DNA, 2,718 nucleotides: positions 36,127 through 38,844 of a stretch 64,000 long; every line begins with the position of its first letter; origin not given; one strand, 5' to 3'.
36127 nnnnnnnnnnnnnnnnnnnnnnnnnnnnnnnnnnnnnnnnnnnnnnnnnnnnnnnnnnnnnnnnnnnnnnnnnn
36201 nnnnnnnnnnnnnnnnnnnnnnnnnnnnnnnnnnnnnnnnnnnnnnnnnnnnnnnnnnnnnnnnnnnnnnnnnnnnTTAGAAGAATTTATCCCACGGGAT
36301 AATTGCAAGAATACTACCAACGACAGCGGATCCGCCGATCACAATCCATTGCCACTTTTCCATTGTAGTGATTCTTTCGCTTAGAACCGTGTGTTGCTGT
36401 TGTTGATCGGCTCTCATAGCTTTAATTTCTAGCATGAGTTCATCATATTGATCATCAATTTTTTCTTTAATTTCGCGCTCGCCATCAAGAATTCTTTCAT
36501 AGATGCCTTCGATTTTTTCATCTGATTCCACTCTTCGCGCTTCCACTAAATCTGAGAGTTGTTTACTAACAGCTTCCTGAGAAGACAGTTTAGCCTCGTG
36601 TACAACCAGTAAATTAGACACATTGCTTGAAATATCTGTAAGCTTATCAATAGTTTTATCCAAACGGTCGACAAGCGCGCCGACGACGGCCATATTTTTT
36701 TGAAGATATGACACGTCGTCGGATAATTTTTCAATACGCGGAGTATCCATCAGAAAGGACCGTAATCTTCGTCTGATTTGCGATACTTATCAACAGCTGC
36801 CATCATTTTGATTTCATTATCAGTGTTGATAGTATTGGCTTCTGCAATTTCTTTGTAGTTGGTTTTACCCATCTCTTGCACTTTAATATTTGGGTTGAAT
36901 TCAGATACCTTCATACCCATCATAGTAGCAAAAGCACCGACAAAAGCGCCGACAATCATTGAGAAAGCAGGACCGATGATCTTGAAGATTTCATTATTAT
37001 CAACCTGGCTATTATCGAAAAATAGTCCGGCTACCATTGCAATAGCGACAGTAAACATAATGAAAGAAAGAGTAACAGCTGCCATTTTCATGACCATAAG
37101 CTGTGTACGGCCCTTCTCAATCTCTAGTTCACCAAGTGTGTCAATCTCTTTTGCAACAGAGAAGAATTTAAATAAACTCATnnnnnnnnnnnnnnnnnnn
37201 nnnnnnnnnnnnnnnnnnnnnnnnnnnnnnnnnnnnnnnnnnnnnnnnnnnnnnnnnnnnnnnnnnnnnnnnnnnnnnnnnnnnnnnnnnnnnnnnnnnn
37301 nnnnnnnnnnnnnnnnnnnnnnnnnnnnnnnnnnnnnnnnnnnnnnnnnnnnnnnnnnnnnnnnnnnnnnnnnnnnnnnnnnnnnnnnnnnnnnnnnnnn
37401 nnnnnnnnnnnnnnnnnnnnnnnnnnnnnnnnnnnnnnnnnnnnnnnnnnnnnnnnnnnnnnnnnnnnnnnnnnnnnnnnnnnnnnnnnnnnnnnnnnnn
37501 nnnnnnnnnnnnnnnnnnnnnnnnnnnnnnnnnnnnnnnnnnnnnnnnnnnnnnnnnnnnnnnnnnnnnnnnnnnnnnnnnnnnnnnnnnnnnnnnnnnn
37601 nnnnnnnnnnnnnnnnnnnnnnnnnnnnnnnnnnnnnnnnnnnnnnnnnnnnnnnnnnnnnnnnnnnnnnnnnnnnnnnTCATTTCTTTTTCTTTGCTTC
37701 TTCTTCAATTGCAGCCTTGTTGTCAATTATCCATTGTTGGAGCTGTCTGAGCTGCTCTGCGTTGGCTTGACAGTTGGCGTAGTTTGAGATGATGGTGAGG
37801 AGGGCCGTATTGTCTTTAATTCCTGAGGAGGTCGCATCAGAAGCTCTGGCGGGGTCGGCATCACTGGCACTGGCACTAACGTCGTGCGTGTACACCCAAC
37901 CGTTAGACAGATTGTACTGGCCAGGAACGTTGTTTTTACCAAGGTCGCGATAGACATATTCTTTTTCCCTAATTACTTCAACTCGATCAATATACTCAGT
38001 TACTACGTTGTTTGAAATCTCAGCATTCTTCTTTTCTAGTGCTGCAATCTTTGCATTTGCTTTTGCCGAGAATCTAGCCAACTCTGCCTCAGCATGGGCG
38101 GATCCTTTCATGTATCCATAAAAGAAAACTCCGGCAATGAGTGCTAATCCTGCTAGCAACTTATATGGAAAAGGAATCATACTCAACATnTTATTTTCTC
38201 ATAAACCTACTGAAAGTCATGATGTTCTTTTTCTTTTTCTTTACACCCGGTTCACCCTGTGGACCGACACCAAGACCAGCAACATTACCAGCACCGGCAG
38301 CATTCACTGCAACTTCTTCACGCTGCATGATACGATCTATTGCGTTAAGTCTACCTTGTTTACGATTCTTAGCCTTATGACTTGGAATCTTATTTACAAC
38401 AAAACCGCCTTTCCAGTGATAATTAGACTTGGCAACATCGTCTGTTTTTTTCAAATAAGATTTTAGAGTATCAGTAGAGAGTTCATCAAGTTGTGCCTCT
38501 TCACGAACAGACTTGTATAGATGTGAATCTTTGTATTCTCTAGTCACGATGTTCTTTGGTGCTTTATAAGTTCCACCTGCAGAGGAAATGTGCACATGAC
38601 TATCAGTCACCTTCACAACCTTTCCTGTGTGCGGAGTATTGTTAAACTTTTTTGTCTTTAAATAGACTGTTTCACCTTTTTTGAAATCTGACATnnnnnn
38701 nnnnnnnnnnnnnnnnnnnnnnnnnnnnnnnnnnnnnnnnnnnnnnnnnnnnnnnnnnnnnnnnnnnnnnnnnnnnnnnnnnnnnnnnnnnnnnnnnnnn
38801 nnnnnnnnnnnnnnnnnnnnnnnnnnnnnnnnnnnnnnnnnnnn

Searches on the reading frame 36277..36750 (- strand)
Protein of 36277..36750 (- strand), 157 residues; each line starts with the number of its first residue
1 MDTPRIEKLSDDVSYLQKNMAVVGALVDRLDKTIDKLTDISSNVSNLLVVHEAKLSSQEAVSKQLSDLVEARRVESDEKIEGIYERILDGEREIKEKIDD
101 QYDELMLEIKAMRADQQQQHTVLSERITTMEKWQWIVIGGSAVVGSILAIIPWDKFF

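Call 51: search_protein_families(library=phrogs, proteins=[window:36277-36750:-], max_evalue=0.001)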
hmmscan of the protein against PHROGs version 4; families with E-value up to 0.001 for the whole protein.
window:36277-36750:- (157 aa): 1 family
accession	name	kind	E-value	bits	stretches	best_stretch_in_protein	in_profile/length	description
phrog_451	-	unknown function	4.2e-11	43.5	1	23-150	22-108/461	-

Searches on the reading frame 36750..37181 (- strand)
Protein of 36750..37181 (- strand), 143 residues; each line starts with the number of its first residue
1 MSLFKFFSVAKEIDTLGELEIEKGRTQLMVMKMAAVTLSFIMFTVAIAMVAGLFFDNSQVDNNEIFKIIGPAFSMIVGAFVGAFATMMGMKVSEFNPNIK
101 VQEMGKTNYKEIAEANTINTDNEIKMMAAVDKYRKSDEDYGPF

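Call 51: search_protein_families(library=phrogs, proteins=[window:36750-37181:-], max_evalue=0.001)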
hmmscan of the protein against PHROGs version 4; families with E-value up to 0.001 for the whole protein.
window:36750-37181:- (143 aa): 1 family
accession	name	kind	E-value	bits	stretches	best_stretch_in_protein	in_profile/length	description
phrog_14014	-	unknown function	1e-05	26.6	1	3-92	40-129/162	-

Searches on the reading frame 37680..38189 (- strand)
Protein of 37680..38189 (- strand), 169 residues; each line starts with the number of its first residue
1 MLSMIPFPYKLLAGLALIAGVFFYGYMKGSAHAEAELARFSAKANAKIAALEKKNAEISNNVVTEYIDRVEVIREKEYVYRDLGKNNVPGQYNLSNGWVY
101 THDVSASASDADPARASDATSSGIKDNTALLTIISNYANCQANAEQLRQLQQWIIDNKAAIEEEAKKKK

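Call 51: search_protein_families(library=phrogs, proteins=[window:37680-38189:-], max_evalue=0.001)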
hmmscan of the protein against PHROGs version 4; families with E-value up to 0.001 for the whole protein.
window:37680-38189:- (169 aa): 4 families
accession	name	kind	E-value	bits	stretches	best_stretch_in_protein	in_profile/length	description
phrog_4952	-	other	9.2e-31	108.1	1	4-162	3-170/171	signal peptide motif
phrog_8821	-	lysis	3.7e-07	31.3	1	9-123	10-128/130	Rz-like spanin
phrog_1403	-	lysis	7.2e-05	23.8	1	46-154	93-207/212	Rz-like spanin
phrog_1026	-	lysis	0.00037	21.7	1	4-62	7-65/85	Rz-like spanin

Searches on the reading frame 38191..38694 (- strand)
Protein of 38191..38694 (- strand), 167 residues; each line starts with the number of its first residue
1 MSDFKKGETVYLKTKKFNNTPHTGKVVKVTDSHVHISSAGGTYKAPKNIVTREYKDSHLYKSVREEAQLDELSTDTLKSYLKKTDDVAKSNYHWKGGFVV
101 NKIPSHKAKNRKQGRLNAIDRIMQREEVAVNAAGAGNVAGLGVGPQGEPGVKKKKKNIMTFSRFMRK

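Call 51: search_protein_families(library=phrogs, proteins=[window:38191-38694:-], max_evalue=0.001)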
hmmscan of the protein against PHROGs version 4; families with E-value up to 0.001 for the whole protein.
window:38191-38694:- (167 aa): 0 families

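Call 104: search_protein_families(library=pfam, proteins=[window:38191-38694:-], max_evalue=0.01)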
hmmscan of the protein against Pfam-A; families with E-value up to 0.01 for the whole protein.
window:38191-38694:- (167 aa): 1 family
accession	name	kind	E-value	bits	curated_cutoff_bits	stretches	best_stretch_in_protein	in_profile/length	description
PF24203.1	Phage_ProQ_C_like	-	0.0092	17.1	27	0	1-84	1-88/112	Phage ProQ C-terminal-like domain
